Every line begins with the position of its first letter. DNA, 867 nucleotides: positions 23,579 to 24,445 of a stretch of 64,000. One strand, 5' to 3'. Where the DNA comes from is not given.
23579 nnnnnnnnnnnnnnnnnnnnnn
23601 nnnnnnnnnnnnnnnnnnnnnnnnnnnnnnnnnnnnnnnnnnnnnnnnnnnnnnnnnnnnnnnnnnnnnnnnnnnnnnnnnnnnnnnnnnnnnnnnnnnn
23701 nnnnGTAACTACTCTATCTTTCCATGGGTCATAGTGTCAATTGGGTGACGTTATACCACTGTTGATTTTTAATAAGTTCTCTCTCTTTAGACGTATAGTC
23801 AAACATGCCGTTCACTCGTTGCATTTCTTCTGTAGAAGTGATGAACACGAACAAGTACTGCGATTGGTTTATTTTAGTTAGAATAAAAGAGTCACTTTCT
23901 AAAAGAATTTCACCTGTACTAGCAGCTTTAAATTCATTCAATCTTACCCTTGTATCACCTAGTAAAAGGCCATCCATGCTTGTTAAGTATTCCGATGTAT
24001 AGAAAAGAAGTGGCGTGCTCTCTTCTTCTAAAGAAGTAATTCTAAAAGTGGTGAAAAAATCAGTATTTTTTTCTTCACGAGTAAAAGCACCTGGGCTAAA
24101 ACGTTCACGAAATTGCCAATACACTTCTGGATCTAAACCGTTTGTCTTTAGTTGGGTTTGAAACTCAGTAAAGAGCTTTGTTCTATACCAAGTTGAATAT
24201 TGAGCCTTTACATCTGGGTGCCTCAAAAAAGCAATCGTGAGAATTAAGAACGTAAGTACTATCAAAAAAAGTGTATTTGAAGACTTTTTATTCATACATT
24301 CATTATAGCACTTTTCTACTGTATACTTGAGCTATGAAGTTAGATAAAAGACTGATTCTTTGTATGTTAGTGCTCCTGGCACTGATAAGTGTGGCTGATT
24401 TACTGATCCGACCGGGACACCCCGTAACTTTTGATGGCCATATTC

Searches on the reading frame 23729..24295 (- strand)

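Call 7: search_protein_families(library=pfam, proteins=[window:23729-24295:-], max_evalue=0.01)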
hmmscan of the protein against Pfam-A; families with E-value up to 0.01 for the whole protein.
window:23729-24295:- (188 aa): 0 families

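Call 69: search_protein_families(library=pfam, proteins=[window:23729-24295:-], max_evalue=10)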
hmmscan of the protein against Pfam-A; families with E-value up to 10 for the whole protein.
window:23729-24295:- (188 aa): 1 family
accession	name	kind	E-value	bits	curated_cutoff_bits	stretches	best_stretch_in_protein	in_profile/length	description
PF24941.1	DUF7757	-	0.051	13.8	27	1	77-109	93-125/153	Domain of unknown function (DUF7757)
